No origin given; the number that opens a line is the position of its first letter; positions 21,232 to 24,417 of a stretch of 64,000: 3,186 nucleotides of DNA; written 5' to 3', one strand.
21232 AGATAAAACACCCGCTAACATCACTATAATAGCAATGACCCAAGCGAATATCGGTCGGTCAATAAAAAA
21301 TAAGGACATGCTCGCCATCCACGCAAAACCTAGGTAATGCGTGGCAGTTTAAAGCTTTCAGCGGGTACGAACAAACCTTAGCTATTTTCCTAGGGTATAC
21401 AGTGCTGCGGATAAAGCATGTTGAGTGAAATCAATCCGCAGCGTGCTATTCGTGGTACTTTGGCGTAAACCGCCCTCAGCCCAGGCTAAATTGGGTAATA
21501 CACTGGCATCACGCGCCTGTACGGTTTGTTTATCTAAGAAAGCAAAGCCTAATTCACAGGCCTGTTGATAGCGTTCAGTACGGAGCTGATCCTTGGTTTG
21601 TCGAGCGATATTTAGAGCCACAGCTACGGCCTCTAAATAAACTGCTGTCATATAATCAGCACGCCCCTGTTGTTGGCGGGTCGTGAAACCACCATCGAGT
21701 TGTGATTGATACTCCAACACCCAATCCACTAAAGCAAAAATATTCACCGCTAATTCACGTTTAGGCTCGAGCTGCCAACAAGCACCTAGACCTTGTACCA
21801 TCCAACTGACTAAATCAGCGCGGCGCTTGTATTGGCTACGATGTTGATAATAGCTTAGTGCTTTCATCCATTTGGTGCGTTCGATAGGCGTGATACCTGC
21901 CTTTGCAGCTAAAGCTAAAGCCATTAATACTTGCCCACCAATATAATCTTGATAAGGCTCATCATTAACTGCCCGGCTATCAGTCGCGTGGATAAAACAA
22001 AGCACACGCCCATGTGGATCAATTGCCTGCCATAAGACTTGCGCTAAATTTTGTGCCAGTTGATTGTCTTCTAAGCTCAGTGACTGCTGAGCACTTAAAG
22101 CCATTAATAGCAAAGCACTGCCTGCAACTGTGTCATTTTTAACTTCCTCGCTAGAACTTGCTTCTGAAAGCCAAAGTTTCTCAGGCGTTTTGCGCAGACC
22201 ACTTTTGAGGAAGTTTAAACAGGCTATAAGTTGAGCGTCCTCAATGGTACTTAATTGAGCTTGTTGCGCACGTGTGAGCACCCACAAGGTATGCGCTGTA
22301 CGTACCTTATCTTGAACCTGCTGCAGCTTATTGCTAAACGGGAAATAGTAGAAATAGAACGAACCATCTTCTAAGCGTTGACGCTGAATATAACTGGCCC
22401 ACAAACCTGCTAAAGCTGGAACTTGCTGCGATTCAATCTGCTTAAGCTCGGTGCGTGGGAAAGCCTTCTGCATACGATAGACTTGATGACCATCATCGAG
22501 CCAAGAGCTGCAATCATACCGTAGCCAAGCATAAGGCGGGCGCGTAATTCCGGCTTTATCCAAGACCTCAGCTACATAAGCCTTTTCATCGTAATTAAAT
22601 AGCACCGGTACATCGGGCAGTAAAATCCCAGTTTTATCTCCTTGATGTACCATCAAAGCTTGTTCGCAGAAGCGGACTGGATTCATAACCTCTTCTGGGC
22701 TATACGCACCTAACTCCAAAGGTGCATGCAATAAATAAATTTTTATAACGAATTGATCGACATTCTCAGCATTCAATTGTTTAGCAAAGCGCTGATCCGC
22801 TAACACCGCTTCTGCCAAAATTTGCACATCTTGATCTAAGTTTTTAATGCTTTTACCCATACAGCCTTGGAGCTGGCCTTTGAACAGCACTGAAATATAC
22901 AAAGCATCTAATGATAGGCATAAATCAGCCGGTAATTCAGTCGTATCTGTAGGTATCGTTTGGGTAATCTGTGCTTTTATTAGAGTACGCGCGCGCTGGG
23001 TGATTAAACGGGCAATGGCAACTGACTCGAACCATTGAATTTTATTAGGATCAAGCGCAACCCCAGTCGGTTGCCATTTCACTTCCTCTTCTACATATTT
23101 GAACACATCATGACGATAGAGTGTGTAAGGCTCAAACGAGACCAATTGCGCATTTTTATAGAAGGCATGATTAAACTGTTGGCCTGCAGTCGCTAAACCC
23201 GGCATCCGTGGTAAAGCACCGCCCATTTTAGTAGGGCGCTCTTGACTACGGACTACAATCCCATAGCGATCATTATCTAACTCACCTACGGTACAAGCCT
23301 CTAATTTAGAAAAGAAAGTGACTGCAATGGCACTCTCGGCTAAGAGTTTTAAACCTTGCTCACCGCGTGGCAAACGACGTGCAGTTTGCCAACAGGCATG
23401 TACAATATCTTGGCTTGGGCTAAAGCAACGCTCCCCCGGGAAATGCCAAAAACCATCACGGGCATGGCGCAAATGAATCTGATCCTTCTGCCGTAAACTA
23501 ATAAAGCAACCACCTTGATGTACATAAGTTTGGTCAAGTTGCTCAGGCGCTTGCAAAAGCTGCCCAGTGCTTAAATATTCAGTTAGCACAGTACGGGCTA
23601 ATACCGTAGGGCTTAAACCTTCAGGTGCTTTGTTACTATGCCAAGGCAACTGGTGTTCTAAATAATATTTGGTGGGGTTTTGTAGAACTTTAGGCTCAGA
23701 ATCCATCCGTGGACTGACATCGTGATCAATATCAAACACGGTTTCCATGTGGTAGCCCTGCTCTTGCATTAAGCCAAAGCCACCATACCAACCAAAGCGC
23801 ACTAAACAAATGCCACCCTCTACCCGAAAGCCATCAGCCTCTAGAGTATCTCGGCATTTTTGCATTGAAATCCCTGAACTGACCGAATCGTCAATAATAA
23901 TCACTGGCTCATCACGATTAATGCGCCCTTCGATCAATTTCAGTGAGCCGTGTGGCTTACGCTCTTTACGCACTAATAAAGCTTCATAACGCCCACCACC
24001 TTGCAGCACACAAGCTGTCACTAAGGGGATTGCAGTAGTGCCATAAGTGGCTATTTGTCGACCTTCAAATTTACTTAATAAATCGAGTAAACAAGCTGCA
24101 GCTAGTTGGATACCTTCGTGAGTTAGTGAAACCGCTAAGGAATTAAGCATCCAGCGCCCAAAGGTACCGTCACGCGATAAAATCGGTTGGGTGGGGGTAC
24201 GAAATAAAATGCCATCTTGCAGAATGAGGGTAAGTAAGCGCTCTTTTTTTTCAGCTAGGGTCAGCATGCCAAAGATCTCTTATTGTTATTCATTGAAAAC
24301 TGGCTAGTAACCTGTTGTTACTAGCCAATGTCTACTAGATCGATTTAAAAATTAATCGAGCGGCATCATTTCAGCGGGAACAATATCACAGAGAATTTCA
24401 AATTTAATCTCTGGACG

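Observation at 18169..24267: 961-aa PRTase / double AMMECR1 / alpha-toroid fusion protein sitting where an RND adaptor gene should be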

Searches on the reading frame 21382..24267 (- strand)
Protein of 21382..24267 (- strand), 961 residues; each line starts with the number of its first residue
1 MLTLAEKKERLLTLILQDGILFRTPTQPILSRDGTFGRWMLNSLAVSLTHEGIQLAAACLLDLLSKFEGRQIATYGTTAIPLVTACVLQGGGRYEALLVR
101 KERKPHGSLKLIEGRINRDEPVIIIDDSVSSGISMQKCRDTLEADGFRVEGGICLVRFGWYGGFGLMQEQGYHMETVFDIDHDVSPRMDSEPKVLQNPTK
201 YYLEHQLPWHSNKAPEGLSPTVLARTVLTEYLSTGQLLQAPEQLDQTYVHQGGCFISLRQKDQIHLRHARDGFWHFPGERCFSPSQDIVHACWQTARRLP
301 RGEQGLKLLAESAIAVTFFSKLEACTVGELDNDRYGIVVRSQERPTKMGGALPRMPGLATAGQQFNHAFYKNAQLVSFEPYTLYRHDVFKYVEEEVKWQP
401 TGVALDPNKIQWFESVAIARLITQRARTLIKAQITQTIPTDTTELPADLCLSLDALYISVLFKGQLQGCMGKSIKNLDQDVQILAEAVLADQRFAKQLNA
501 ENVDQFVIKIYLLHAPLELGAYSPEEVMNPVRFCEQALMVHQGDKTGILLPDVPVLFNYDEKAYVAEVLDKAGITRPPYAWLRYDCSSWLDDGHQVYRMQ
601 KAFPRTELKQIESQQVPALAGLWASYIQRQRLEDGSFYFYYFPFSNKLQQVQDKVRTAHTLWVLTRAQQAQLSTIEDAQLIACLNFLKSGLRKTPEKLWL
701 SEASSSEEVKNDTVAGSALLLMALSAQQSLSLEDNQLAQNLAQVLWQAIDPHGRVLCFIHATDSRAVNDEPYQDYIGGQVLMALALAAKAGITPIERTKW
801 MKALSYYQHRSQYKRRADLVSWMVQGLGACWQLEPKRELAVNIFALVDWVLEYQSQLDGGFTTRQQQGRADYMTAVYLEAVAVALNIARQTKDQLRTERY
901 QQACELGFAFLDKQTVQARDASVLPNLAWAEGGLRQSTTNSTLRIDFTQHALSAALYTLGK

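Call 5: search_protein_families(library=pfam, proteins=[window:21382-24267:-], max_evalue=0.01)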
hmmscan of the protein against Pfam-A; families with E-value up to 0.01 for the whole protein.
window:21382-24267:- (961 aa): 1 family
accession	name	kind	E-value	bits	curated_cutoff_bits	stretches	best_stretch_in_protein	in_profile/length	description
PF01871.22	AMMECR1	-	1.3e-19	70.7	25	2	426-581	4-153/168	AMMECR1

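Call 6: search_protein_families(library=ncbifam, proteins=[window:21382-24267:-], max_evalue=0.01)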
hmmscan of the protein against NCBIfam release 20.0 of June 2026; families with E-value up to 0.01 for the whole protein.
window:21382-24267:- (961 aa): 7 families
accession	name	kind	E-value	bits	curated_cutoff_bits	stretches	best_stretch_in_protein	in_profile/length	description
TIGR04335.1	AmmeMemoSam_A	hypoth_equivalog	2.3e-22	79.2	99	1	422-576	3-158/175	AmmeMemoRadiSam system protein A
TIGR00296.1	TIGR00296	hypoth_equivalog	3.9e-19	69.1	91.05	1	458-601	48-185/200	TIGR00296 family protein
NF002000.0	PRK00801.1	equivalog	1.8e-18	66.4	273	2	426-586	16-174/201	hypothetical protein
TIGR00336.1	pyrE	equivalog_domain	2e-13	50.5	106.8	1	45-160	30-149/173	orotate phosphoribosyltransferase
NF004034.0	PRK05500.1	equivalog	1.1e-07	30.8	656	1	92-182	366-455/478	bifunctional orotidine-5'-phosphate decarboxylase/orotate phosphoribosyltransferase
NF010382.0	PRK13809.1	equivalog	7.8e-06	25.4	208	1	58-183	57-181/210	orotate phosphoribosyltransferase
NF001729.0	PRK00455.1-3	equivalog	0.00027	20.3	245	1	97-170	104-178/231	orotate phosphoribosyltransferase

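Call 7: find_homologous_proteins(query=window:21382-24267:-)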
Query window:21382-24267:- (961 aa): 827 proteins with E <= 0.001 among 8000 candidates; the best 120 are listed.
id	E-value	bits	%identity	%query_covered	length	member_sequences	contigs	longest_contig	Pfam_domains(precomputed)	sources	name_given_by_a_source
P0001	0.0e+0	2210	100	100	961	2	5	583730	PF01871.23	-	-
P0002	0.0e+0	1946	86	100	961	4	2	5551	PF01871.23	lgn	-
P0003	0.0e+0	1927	86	100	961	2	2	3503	PF01871.23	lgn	-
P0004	0.0e+0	1879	84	100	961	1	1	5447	PF01871.23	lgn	-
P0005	0.0e+0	1827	82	100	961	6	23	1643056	PF01871.23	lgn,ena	-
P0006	0.0e+0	1824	82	100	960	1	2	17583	PF01871.23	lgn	-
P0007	0.0e+0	1821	81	100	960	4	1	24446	PF01871.23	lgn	-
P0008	0.0e+0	1819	82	100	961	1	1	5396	PF01871.23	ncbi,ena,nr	ncbi:MAG TPA: AMMECR1 domain-containing protein [Thiolinea sp.]|nr:AMMECR1 domain-containing protein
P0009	0.0e+0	1810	81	100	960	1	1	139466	PF01871.23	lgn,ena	-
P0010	0.0e+0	1346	62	100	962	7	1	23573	PF01871.23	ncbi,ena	-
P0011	0.0e+0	1316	61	100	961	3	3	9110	PF01871.23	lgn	-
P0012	0.0e+0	1282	59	100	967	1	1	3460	PF01871.23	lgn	-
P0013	0.0e+0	1280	60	99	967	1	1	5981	PF01871.23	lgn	-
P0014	0.0e+0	1275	59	100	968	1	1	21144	PF01871.23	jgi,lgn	jgi:orotate phosphoribosyltransferase/AMMECR1 domain-containing protein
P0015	0.0e+0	1274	59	100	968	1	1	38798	PF01871.23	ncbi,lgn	-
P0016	0.0e+0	1271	59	100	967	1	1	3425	PF01871.23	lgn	-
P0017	0.0e+0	1269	59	99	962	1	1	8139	PF01871.23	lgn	-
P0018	0.0e+0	1172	57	95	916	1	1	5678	PF01871.23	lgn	-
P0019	0.0e+0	1036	51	99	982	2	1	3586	PF01871.23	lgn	-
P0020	0.0e+0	1024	51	99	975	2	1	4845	PF01871.23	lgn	-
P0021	3.0e-293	993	49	99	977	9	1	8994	PF01871.23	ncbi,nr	ncbi:MAG TPA: AMMECR1 domain-containing protein [Blastocatellia bacterium]|nr:AMMECR1 domain-contain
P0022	1.2e-290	985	48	99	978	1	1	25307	PF01871.23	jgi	jgi:AMMECR1 domain-containing protein/orotate phosphoribosyltransferase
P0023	2.0e-288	977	48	99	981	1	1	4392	PF01871.23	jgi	jgi:AMMECR1 domain-containing protein/orotate phosphoribosyltransferase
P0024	2.5e-282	957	47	99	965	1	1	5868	PF01871.23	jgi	jgi:orotate phosphoribosyltransferase/AMMECR1 domain-containing protein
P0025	1.7e-281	954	48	98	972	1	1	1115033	PF01871.23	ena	-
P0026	2.7e-281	954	48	99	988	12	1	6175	PF01871.23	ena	-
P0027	2.3e-280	951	47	98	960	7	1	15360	PF01871.23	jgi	jgi:uncharacterized protein (TIGR00296 family)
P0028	3.0e-279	947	47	99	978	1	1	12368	PF01871.23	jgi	jgi:AMMECR1 domain-containing protein/orotate phosphoribosyltransferase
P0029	3.5e-279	947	48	97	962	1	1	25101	PF01871.23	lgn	-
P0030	9.4e-279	945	47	99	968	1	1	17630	PF01871.23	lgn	-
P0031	1.1e-278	945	47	99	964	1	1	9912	PF01871.23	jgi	jgi:uncharacterized protein (TIGR00296 family)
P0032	1.6e-278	944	48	99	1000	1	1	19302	PF01871.23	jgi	jgi:orotate phosphoribosyltransferase/AMMECR1 domain-containing protein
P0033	1.2e-277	942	47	97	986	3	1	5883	PF01871.23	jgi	jgi:uncharacterized protein (TIGR00296 family)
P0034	2.8e-277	940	47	98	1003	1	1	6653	PF01871.23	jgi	jgi:AMMECR1 domain-containing protein/orotate phosphoribosyltransferase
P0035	1.1e-276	938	47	99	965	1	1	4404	PF01871.23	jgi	jgi:AMMECR1 domain-containing protein/orotate phosphoribosyltransferase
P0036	2.8e-276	937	47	99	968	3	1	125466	PF01871.23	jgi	jgi:orotate phosphoribosyltransferase/AMMECR1 domain-containing protein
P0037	9.3e-276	935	48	99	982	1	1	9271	PF01871.23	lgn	-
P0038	2.9e-275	934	47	95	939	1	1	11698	PF01871.23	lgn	-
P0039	5.8e-275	933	48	99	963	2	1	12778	PF01871.23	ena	-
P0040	7.1e-275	932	47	99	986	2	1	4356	PF01871.23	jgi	jgi:orotate phosphoribosyltransferase/AMMECR1 domain-containing protein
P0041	4.9e-274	930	46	99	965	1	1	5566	PF01871.23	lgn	-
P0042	5.1e-274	930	46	98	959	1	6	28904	PF01871.23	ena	-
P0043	5.4e-274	930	47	98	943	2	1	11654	PF01871.23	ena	-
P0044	8.1e-274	929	47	99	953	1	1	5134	PF01871.23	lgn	-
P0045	8.6e-274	929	48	98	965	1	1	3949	PF01871.23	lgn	-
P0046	1.6e-273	928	47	98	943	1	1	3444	PF01871.23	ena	-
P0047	3.0e-273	927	46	99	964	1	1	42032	PF01871.23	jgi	jgi:orotate phosphoribosyltransferase/AMMECR1 domain-containing protein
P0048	3.4e-273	927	47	99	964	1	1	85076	PF01871.23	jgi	jgi:AMMECR1 domain-containing protein/orotate phosphoribosyltransferase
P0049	2.9e-272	924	47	98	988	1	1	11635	PF01871.23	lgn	-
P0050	3.5e-272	924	45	99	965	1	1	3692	PF01871.23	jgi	-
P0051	7.0e-272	923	47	99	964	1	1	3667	PF01871.23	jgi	jgi:orotate phosphoribosyltransferase/AMMECR1 domain-containing protein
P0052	3.1e-271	920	47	99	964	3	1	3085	PF01871.23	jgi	-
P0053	4.2e-271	920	46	99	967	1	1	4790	PF01871.23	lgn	-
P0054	7.9e-271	919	47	95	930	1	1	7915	PF01871.23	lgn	-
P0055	1.3e-270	918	46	97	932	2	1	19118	PF01871.23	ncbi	-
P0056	2.3e-270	918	46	99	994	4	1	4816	PF01871.23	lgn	-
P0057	3.6e-270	917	47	99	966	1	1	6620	PF01871.23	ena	-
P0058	6.6e-270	916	47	95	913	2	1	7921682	PF01871.23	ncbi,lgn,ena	-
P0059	1.4e-269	915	47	98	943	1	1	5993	PF01871.23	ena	-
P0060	2.0e-269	914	47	99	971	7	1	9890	PF01871.23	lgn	-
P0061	2.2e-269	914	47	100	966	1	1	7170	PF01871.23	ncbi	-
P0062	4.9e-269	913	46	98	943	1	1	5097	PF01871.23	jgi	-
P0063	7.0e-269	913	46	99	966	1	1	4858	PF01871.23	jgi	jgi:AMMECR1 domain-containing protein/orotate phosphoribosyltransferase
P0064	1.1e-268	912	46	99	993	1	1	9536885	PF01871.23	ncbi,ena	-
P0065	1.3e-268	912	46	98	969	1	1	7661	PF01871.23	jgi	jgi:orotate phosphoribosyltransferase/AMMECR1 domain-containing protein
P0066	1.5e-268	912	46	99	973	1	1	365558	PF01871.23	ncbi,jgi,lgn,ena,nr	ncbi:MAG TPA: AMMECR1 domain-containing protein [Pyrinomonadaceae bacterium]|nr:AMMECR1 domain-conta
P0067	4.3e-268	910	47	99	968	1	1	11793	PF01871.23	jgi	jgi:AMMECR1 domain-containing protein/orotate phosphoribosyltransferase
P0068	1.0e-267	909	47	98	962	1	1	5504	PF01871.23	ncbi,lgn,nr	ncbi:MAG TPA: AMMECR1 domain-containing protein [Pyrinomonadaceae bacterium]|nr:AMMECR1 domain-conta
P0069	1.2e-267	909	46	99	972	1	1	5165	PF01871.23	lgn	-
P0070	1.9e-267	908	46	99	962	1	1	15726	PF01871.23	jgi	jgi:orotate phosphoribosyltransferase/AMMECR1 domain-containing protein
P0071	2.7e-267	907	47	99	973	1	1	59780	PF01871.23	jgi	jgi:orotate phosphoribosyltransferase/AMMECR1 domain-containing protein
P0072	4.1e-267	907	46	99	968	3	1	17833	PF01871.23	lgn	-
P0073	1.0e-266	905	46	99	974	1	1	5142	PF01871.23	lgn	-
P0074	1.1e-266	905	46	99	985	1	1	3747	PF01871.23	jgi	jgi:orotate phosphoribosyltransferase/AMMECR1 domain-containing protein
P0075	1.3e-266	905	46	99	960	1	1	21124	PF01871.23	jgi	jgi:AMMECR1 domain-containing protein/orotate phosphoribosyltransferase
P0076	1.3e-266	905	46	99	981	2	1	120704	PF01871.23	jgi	jgi:orotate phosphoribosyltransferase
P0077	2.2e-266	904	46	99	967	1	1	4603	PF01871.23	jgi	jgi:AMMECR1 domain-containing protein/orotate phosphoribosyltransferase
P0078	4.4e-266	903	46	98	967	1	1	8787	PF01871.23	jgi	jgi:orotate phosphoribosyltransferase/AMMECR1 domain-containing protein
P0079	4.5e-266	903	47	99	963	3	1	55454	PF01871.23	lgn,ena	-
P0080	6.5e-266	903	46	99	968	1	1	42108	PF01871.23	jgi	jgi:orotate phosphoribosyltransferase/AMMECR1 domain-containing protein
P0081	2.0e-265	901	46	99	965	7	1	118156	PF01871.23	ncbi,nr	ncbi:MAG: hypothetical protein QOH63_3601 [Acidobacteriota bacterium]|nr:hypothetical protein [Acido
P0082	2.3e-265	901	47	99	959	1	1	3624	PF01871.23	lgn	-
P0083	2.5e-265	901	44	99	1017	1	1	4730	PF01871.23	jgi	jgi:orotate phosphoribosyltransferase/AMMECR1 domain-containing protein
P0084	2.9e-265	901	45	99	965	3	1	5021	PF01871.23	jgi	-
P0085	3.4e-265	900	47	99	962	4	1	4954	PF01871.23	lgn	-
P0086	4.5e-265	900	46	99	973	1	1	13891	PF01871.23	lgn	-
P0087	5.9e-265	900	45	99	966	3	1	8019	PF01871.23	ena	-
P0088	8.1e-265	899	46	100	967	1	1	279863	PF01871.23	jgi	jgi:orotate phosphoribosyltransferase/AMMECR1 domain-containing protein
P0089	2.1e-264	898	47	99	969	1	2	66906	PF01871.23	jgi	jgi:orotate phosphoribosyltransferase/AMMECR1 domain-containing protein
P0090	2.5e-264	898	46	99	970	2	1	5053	PF01871.23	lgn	-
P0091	2.6e-264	897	45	98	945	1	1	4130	PF01871.23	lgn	-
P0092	2.9e-264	897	46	99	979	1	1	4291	PF01871.23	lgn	-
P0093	4.2e-264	897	46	99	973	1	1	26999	PF01871.23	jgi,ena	jgi:orotate phosphoribosyltransferase/AMMECR1 domain-containing protein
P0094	4.4e-264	897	46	99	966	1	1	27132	PF01871.23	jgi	jgi:AMMECR1 domain-containing protein/orotate phosphoribosyltransferase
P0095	8.5e-264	896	46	99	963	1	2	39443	PF01871.23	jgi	jgi:orotate phosphoribosyltransferase/AMMECR1 domain-containing protein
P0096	9.4e-264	896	46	99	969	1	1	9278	PF01871.23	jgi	jgi:orotate phosphoribosyltransferase/AMMECR1 domain-containing protein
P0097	1.1e-263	895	45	99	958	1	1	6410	PF01871.23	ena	-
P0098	1.4e-263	895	46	99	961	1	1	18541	PF01871.23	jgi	jgi:AMMECR1 domain-containing protein/orotate phosphoribosyltransferase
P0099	1.9e-263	895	46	99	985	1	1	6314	PF01871.23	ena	-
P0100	2.1e-263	895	46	99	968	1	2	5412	PF01871.23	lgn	-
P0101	3.3e-263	894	46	99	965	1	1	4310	PF01871.23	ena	-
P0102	3.4e-263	894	47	97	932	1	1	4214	PF01871.23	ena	-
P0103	4.9e-263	893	46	98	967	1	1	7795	PF01871.23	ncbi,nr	ncbi:MAG TPA: AMMECR1 domain-containing protein [Pyrinomonadaceae bacterium]|nr:AMMECR1 domain-conta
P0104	6.1e-263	893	46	99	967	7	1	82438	PF01871.23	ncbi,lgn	ncbi:MAG TPA: AMMECR1 domain-containing protein [Pyrinomonadaceae bacterium]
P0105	6.6e-263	893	46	99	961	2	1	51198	PF01871.23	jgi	jgi:AMMECR1 domain-containing protein/orotate phosphoribosyltransferase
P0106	6.8e-263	893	46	99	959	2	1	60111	PF01871.23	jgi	-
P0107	7.8e-263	893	46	99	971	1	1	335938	PF01871.23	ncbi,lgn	-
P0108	8.2e-263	893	46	99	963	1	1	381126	PF01871.23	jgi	jgi:orotate phosphoribosyltransferase/AMMECR1 domain-containing protein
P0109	1.0e-262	892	46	99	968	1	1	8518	PF01871.23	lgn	-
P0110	1.2e-262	892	46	98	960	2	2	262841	PF01871.23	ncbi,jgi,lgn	jgi:orotate phosphoribosyltransferase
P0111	1.5e-262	892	46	99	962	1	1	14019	PF01871.23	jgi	-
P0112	1.7e-262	891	46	98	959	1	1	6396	PF01871.23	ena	-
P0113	2.2e-262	891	46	99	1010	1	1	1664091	PF01871.23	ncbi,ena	-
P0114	2.2e-262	891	45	99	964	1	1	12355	PF01871.23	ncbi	-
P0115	2.9e-262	891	46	99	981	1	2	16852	PF01871.23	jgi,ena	jgi:orotate phosphoribosyltransferase/AMMECR1 domain-containing protein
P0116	3.4e-262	890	44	100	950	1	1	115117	PF01871.23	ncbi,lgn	ncbi:MAG: AMMECR1 domain-containing protein [Candidatus Omnitrophota bacterium]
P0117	3.6e-262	890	46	99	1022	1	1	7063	PF01871.23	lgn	-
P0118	4.8e-262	890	45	98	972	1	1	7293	PF01871.23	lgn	-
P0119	6.6e-262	890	46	99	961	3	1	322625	PF01871.23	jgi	jgi:orotate phosphoribosyltransferase/AMMECR1 domain-containing protein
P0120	1.3e-261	889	46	99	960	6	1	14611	PF01871.23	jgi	jgi:orotate phosphoribosyltransferase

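Call 10: search_protein_families(library=padloc, proteins=[window:21382-24267:-], max_evalue=0.1)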
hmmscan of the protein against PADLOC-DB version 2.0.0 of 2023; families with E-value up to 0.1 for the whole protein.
window:21382-24267:- (961 aa): 2 families
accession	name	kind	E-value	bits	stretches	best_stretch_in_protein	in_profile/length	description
PDLC00162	HamA1|HamA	-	0.017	12.7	1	606-647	251-292/310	DUF1837 domain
PDLC03962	ShosT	-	0.062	11.1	0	118-160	170-213/237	-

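Call 12: find_encoding_contigs(protein=P0005, flank=10000, max_places=3)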
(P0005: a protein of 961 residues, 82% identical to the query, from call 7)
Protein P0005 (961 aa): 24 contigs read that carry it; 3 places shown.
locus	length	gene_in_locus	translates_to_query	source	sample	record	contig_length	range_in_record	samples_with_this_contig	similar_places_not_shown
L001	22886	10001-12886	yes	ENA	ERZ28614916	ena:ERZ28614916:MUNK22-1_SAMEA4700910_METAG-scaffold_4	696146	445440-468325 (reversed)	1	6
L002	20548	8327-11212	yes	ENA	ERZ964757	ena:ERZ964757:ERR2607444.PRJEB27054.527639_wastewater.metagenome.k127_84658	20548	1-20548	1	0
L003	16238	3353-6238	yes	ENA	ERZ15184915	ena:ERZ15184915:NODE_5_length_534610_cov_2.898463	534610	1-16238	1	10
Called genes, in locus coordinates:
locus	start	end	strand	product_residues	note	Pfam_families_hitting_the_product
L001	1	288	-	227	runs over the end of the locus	PF13640:2OG-FeII_Oxy_3, PF18331:PKHD_C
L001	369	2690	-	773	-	PF07715:Plug, PF00593:TonB_dep_Rec_b-barrel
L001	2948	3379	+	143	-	PF01618:MotA_ExbB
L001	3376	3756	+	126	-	PF02472:ExbD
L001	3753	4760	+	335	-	-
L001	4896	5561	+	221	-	-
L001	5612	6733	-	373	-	PF06965:Na_H_antiport_1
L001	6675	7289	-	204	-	PF06965:Na_H_antiport_1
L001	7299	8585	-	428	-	PF07690:MFS_1, PF11700:ATG22, PF07690:MFS_1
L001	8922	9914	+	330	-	-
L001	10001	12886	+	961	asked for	PF01871:AMMECR1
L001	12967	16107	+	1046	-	PF00873:ACR_tran, PF03176:MMPL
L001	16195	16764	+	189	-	PF01169:GDT1, PF01925:TauE (faint), PF01169:GDT1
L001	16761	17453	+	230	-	PF11967:RecO_N, PF02565:RecO_C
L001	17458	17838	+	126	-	PF01648:ACPS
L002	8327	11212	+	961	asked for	PF01871:AMMECR1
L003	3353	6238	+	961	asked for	PF01871:AMMECR1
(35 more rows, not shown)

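Call 13: find_encoding_contigs(protein=P0015, flank=10000, max_places=2)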
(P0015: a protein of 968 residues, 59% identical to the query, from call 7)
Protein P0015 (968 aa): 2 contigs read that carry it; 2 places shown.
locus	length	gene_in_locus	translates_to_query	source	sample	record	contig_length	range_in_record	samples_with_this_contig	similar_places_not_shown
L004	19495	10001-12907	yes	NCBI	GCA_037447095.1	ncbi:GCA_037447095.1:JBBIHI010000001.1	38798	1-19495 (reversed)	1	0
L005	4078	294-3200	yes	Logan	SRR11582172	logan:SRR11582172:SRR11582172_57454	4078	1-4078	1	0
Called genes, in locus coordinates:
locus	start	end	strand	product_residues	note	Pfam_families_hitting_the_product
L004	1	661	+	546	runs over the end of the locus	PF00118:Cpn60_TCP1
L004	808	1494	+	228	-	PF00027:cNMP_binding, PF13545:HTH_Crp_2, PF00325:Crp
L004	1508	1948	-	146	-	-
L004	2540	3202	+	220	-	PF01609:DDE_Tnp_1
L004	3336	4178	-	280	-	PF03618:Kinase-PPPase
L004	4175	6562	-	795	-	PF01326:PPDK_N, PF00391:PEP-utilizers, PF02896:PEP-utilizers_C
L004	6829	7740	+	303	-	PF00126:HTH_1, PF03466:LysR_substrate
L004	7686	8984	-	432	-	PF13439:Glyco_transf_4, PF13579:Glyco_trans_4_4 (weak), PF00534:Glycos_transf_1, PF13692:Glyco_trans_1_4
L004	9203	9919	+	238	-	-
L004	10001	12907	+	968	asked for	PF01871:AMMECR1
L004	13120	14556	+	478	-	PF00115:COX1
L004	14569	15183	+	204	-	PF02433:FixO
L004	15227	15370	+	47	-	PF05545:FixQ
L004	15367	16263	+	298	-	PF14715:FixP_N, PF00034:Cytochrom_C (weak), PF13442:Cytochrome_CBB3, PF00034:Cytochrom_C (weak)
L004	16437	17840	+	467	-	PF12801:Fer4_5, PF12838:Fer4_7 (faint), PF13187:Fer4_9 (faint), PF13183:Fer4_8 (faint), PF13746:Fer4_18, PF11614:FixG_C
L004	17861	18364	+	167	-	PF05751:FixH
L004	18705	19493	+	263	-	?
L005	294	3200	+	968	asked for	PF01871:AMMECR1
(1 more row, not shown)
